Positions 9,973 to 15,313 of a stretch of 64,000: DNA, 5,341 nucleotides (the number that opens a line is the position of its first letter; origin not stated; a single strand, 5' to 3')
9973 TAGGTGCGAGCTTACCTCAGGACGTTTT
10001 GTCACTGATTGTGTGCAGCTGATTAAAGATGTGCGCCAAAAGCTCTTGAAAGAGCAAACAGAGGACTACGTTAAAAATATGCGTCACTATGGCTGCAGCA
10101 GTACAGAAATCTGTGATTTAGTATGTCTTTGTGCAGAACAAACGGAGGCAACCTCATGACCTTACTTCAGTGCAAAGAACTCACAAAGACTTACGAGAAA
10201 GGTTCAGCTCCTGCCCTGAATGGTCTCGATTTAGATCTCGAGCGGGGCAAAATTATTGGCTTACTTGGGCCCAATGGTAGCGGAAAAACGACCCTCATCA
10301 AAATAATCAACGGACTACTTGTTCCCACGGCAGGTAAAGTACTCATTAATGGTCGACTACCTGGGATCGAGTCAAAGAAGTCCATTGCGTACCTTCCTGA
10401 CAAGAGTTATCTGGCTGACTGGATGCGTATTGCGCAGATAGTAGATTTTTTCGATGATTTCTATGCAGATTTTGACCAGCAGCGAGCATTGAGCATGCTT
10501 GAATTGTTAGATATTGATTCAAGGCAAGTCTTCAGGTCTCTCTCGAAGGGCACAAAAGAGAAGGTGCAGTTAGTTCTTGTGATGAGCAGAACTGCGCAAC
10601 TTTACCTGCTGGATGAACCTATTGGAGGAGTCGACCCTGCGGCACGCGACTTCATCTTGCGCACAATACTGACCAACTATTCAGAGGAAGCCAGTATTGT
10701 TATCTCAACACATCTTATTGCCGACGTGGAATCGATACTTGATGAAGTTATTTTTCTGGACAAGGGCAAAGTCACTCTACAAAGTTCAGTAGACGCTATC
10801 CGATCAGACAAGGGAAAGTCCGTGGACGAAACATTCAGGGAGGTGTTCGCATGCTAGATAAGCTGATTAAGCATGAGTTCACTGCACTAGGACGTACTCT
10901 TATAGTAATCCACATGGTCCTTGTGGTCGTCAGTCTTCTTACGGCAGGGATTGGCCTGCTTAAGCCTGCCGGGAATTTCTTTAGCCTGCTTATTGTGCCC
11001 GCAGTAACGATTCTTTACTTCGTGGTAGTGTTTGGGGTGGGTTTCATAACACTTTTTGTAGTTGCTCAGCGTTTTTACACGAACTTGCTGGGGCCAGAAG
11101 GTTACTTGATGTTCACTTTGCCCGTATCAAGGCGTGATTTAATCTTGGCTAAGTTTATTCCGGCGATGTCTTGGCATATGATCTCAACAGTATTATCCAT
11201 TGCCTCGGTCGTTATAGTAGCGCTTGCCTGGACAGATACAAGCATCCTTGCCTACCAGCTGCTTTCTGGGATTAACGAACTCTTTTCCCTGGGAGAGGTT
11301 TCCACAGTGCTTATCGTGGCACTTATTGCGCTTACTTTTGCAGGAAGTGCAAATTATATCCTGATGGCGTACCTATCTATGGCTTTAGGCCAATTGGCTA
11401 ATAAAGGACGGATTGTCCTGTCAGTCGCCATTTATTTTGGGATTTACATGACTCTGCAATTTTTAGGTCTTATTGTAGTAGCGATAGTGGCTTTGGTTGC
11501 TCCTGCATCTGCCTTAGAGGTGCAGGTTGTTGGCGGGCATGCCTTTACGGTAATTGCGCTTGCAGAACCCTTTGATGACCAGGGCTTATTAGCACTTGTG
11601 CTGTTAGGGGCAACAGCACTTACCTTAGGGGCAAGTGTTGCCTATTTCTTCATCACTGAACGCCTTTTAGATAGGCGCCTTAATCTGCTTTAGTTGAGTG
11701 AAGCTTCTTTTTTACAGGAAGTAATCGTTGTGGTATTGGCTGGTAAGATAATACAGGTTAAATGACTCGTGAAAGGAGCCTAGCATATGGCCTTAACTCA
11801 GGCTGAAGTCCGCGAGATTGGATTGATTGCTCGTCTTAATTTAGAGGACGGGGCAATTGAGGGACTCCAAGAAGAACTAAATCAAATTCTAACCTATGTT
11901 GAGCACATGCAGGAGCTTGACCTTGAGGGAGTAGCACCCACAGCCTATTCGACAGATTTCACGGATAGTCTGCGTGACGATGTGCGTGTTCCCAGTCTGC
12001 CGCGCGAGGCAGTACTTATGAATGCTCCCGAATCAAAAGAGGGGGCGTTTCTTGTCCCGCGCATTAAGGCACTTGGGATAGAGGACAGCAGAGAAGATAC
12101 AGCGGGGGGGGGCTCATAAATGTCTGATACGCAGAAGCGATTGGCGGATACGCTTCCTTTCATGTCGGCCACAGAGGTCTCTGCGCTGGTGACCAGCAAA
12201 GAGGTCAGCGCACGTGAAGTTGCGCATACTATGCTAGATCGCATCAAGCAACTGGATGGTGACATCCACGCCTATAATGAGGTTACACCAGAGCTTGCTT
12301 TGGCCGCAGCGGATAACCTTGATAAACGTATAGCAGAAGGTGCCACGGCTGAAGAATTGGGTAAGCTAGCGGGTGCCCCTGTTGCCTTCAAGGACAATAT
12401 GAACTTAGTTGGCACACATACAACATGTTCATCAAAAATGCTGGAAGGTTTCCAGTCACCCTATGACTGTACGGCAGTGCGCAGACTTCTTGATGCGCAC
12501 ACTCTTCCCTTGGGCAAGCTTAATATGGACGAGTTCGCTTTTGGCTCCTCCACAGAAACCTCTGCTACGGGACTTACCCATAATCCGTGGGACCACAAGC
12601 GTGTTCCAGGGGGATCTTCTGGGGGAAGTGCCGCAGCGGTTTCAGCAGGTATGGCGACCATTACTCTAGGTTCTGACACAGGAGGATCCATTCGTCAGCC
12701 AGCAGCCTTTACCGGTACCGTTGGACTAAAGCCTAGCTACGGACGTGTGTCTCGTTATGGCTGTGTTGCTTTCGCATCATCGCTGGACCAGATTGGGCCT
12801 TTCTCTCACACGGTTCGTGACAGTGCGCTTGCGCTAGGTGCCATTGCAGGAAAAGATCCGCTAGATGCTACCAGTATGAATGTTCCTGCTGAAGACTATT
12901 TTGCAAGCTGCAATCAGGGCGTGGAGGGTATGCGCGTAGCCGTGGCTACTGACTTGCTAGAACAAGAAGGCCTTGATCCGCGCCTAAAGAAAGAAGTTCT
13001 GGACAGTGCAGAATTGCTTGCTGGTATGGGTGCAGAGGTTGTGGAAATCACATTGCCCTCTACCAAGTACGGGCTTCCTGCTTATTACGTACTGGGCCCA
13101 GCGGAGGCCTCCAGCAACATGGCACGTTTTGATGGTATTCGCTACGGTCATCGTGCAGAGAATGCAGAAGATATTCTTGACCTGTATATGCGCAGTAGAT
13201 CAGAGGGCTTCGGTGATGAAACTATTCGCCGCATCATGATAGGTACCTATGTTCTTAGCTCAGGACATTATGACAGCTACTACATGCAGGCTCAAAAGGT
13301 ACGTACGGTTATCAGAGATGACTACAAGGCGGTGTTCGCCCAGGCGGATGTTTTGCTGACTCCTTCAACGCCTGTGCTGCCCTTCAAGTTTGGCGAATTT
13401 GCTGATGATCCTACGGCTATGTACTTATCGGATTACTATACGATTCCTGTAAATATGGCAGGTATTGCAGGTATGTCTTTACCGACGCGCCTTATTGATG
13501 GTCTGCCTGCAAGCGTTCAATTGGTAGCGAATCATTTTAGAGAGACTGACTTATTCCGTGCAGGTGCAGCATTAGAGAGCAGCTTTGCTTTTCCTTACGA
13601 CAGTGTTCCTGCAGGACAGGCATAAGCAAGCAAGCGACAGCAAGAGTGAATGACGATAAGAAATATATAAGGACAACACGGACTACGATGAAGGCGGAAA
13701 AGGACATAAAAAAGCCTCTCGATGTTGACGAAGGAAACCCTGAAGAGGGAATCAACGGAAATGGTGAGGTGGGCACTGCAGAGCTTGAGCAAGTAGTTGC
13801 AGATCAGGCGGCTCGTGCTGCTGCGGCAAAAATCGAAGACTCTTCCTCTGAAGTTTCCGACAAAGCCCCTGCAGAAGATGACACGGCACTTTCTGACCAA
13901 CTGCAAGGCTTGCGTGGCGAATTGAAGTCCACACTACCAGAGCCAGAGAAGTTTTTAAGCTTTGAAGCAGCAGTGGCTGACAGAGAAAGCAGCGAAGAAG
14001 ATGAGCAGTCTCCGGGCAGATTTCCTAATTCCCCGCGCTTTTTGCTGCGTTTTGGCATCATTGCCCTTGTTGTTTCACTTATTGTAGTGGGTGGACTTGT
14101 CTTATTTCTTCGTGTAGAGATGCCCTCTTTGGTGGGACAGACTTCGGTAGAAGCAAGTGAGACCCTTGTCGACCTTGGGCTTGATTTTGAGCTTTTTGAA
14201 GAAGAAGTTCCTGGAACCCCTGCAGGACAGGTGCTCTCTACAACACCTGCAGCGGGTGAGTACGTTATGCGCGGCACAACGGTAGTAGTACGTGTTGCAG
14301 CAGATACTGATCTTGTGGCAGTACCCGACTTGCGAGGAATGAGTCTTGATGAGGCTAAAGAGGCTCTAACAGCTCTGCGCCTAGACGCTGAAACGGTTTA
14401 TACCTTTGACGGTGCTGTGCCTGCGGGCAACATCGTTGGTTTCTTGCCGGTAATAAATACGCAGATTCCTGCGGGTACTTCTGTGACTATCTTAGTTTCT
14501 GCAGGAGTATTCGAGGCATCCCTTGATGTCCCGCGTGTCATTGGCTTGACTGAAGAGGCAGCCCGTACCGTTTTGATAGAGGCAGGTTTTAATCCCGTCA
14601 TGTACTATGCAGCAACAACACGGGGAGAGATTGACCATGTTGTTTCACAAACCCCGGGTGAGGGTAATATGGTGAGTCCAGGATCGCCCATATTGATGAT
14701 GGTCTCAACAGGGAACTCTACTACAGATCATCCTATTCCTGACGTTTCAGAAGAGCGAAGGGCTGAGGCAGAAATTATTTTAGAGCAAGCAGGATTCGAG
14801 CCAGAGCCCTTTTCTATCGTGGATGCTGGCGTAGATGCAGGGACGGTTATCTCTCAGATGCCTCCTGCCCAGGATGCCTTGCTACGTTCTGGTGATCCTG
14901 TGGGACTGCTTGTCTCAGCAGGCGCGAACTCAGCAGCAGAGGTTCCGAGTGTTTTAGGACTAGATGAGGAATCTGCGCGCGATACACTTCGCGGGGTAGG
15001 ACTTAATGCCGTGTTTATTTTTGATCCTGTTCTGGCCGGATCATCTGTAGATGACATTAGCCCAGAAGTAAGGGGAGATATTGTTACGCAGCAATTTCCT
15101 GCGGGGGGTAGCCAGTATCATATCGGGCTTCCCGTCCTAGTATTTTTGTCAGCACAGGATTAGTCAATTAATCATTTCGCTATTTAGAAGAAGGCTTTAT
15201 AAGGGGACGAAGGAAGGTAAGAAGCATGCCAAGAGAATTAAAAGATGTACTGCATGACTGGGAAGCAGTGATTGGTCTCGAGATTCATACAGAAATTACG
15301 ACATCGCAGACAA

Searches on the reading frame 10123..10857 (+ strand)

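Call 14: search_protein_families(library=pfam, proteins=[window:10123-10857:+], max_evalue=0.00001)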
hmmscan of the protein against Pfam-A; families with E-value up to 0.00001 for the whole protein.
window:10123-10857:+ (244 aa): 2 families
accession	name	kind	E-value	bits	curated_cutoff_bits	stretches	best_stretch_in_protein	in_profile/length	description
PF00005.33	ABC_tran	-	9.4e-26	91.5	25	1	32-167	1-136/137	ABC transporter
PF13304.12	AAA_21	-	1e-12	49.2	27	1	100-197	176-298/304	AAA domain, putative AbiEii toxin, Type IV TA system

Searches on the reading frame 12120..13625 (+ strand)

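Call 14: search_protein_families(library=pfam, proteins=[window:12120-13625:+], max_evalue=0.00001)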
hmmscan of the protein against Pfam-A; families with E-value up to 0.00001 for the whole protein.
window:12120-13625:+ (501 aa): 1 family
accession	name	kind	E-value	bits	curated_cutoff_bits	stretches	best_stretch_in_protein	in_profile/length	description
PF01425.27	Amidase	-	9.8e-139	463.7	27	1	33-478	1-444/445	Amidase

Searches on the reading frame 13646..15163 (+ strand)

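Call 14: search_protein_families(library=pfam, proteins=[window:13646-15163:+], max_evalue=0.00001)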
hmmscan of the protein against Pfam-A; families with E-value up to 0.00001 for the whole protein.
window:13646-15163:+ (505 aa): 1 family
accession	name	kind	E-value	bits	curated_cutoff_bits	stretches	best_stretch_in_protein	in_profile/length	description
PF03793.24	PASTA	-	7e-51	170.5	23.2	4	157-218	1-63/64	PASTA domain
